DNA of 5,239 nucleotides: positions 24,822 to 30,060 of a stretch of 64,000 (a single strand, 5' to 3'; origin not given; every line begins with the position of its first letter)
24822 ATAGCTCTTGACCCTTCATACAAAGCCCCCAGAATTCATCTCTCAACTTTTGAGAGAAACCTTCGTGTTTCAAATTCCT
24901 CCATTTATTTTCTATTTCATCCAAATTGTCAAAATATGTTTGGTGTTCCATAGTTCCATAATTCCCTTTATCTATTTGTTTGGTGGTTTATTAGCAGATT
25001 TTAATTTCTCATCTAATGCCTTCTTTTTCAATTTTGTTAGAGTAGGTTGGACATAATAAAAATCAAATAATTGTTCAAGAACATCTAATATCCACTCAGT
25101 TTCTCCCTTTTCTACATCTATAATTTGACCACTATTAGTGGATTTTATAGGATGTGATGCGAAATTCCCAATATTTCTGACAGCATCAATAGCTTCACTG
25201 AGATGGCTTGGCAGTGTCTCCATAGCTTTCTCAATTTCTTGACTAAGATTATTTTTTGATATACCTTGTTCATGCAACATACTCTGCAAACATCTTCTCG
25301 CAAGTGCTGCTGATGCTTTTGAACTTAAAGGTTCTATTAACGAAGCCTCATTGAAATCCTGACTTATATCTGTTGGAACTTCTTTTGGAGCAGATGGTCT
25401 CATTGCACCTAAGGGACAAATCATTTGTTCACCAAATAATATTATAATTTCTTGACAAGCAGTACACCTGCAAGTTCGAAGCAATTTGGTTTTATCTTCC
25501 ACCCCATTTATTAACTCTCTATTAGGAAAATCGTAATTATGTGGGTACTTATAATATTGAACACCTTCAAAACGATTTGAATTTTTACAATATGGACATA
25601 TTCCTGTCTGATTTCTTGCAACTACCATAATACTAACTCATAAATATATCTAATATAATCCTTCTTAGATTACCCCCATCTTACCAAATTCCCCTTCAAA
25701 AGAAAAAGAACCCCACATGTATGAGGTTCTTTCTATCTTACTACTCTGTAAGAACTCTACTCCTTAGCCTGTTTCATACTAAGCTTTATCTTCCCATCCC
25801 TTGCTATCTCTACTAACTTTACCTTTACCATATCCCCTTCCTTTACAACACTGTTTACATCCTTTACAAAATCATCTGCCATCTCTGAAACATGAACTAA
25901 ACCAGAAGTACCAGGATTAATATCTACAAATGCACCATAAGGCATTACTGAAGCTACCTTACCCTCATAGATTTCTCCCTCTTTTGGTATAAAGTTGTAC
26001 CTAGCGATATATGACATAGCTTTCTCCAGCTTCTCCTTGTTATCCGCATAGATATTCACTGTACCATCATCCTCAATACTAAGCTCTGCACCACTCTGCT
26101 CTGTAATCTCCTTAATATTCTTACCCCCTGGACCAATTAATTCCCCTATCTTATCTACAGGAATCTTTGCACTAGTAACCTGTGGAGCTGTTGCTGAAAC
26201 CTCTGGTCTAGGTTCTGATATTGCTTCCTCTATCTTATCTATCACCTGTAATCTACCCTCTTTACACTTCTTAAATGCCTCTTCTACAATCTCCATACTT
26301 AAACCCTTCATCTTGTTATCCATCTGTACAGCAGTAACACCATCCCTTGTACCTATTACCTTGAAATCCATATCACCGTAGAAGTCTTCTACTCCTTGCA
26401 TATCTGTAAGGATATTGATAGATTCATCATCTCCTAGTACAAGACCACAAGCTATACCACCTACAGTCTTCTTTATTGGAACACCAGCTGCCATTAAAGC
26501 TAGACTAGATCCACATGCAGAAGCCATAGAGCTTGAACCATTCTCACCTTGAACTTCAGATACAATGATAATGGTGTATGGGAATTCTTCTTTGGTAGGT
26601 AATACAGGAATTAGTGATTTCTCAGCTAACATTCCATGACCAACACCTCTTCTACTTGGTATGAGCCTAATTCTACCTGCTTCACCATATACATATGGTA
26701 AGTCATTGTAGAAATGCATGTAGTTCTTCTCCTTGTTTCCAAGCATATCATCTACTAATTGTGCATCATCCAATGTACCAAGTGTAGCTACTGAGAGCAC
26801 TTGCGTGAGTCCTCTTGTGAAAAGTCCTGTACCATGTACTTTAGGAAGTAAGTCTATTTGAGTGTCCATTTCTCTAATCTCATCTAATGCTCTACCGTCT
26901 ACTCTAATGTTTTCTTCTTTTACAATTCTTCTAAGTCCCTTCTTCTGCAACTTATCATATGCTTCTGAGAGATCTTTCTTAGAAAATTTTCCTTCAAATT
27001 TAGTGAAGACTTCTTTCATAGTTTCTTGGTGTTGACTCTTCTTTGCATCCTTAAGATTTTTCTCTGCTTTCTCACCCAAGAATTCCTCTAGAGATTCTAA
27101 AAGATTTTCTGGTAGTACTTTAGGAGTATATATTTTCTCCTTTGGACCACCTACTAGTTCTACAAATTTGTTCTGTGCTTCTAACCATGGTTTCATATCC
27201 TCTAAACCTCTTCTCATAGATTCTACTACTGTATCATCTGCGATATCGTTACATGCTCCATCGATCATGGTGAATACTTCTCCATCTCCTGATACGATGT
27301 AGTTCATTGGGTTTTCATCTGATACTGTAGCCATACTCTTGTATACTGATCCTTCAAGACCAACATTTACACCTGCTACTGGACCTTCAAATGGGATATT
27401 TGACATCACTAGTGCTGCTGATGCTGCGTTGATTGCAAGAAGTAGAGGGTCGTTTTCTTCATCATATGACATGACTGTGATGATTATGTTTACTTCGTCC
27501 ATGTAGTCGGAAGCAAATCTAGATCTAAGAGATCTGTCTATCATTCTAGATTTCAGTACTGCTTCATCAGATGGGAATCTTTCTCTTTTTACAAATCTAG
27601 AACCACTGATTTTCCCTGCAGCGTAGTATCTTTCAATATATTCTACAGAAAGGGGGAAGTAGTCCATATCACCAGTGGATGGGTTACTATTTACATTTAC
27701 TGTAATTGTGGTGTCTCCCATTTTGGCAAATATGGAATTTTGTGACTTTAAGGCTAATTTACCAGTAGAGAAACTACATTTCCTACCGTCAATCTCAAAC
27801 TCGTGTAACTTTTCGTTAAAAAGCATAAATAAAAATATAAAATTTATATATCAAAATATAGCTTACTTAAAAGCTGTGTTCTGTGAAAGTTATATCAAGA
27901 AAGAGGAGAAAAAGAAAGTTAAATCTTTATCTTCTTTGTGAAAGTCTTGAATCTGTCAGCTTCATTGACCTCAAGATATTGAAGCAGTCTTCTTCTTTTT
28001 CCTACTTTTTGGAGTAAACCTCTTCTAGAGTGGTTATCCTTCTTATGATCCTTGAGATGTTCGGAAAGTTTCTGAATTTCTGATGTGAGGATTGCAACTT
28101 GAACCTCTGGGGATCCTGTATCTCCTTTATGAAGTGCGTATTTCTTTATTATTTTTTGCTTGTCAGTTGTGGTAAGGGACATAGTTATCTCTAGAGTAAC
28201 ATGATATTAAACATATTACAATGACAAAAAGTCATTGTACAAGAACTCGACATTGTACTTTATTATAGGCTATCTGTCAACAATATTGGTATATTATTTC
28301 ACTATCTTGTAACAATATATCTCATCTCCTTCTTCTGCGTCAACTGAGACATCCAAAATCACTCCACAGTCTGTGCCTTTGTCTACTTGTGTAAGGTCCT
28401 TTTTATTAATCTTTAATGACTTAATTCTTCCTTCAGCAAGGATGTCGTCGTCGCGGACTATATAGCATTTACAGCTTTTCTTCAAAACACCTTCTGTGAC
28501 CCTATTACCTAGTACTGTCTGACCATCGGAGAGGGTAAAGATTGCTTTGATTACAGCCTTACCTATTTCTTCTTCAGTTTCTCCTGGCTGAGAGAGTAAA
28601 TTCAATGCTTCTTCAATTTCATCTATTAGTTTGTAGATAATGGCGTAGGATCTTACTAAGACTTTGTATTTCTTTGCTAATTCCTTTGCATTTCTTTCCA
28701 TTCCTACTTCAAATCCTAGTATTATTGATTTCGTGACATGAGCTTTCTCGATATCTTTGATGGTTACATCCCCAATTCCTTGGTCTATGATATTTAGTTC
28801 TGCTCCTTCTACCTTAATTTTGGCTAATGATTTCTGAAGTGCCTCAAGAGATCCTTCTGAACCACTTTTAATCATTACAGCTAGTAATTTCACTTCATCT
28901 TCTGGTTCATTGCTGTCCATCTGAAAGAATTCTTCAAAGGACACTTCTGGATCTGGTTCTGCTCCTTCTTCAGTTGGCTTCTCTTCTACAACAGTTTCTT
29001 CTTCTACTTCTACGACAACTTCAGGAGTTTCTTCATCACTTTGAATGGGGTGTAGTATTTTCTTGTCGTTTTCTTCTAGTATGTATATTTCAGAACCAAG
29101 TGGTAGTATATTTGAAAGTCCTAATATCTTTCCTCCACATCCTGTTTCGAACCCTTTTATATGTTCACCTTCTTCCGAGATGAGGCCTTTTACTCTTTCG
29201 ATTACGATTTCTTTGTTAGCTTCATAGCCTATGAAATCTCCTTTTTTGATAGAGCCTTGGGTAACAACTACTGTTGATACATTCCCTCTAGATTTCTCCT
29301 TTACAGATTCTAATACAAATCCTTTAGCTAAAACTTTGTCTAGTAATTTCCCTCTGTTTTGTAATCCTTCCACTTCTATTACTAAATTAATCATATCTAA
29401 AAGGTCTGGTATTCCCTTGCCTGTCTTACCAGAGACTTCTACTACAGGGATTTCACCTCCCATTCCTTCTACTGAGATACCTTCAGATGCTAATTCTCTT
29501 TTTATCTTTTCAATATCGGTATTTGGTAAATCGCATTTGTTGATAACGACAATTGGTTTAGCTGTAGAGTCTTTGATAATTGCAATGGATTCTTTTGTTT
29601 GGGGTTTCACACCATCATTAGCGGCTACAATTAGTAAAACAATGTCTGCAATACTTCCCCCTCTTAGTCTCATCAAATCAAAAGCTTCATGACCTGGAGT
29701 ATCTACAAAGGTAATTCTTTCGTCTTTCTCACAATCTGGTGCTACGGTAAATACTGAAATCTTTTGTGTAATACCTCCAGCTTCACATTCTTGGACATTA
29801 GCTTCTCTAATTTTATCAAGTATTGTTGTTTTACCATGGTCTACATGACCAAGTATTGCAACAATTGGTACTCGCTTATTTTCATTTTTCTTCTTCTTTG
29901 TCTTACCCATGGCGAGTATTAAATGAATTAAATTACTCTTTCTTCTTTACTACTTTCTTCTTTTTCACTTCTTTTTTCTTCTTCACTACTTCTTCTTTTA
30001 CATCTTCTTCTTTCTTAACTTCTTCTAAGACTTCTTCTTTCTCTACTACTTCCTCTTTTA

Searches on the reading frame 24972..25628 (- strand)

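Call 8: search_protein_families(library=pfam, proteins=[window:24972-25628:-], max_evalue=0.01)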
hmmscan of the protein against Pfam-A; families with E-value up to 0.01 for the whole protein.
window:24972-25628:- (218 aa): 1 family
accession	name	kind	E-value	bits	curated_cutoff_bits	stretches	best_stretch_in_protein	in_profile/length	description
PF13643.11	DUF4145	-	7.8e-13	48.7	23.1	1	96-183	4-86/88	Domain of unknown function (DUF4145)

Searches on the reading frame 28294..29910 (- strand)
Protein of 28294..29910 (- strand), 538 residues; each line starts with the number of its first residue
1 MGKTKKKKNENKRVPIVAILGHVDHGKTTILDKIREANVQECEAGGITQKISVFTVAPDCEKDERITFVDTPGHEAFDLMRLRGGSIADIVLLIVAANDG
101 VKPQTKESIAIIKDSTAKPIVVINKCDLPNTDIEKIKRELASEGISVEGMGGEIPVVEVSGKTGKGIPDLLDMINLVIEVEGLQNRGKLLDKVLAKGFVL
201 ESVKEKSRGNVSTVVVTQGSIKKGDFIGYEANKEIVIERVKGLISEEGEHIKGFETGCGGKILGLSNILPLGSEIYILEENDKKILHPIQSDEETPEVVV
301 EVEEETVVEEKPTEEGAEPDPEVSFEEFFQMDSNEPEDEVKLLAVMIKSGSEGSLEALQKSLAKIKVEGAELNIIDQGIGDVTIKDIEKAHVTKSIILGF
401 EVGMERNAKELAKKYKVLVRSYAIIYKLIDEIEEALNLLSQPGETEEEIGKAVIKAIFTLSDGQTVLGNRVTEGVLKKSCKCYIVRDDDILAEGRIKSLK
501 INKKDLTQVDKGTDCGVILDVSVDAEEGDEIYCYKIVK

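Call 8: search_protein_families(library=pfam, proteins=[window:28294-29910:-], max_evalue=0.01)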
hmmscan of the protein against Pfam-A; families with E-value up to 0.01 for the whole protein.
window:28294-29910:- (538 aa): 12 families
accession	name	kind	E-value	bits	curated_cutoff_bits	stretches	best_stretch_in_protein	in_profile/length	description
PF00009.33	GTP_EFTU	-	4.9e-38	131.1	26.5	1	12-177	1-185/188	Elongation factor Tu GTP binding domain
PF11987.13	IF-2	-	2.7e-28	98.7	27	1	324-433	11-117/117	Translation-initiation factor 2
PF01926.29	MMR_HSR1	-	2.5e-10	40.9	21.9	1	17-125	2-113/113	50S ribosome-binding GTPase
PF22042.2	EF-G_D2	-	1.1e-09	38.8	27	1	195-275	2-81/84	Elongation factor G domain 2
PF03144.31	GTP_EFTU_D2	-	8.1e-07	29.8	30.3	1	465-529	2-70/73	Elongation factor Tu domain 2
PF03193.22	RsgA_GTPase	-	0.00022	21.6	30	0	89-174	24-104/174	RsgA GTPase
PF00350.29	Dynamin_N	-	0.00039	20.9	27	0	17-55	1-39/168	Dynamin family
PF02421.24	FeoB_N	-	0.0014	18.6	27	0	17-173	3-155/156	Ferrous iron transport protein B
PF09439.16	SRPRB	-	0.0016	18.3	25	1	13-78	2-60/178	Signal recognition particle receptor beta subunit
PF00025.27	Arf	-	0.0024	17.8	22.3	1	7-174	8-170/174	ADP-ribosylation factor family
PF08477.19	Roc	-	0.0075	16.9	27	0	17-127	2-119/119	Ras of Complex, Roc, domain of DAPkinase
PF03308.22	MeaB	-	0.009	15.5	23.1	0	90-180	151-237/273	Methylmalonyl Co-A mutase-associated GTPase MeaB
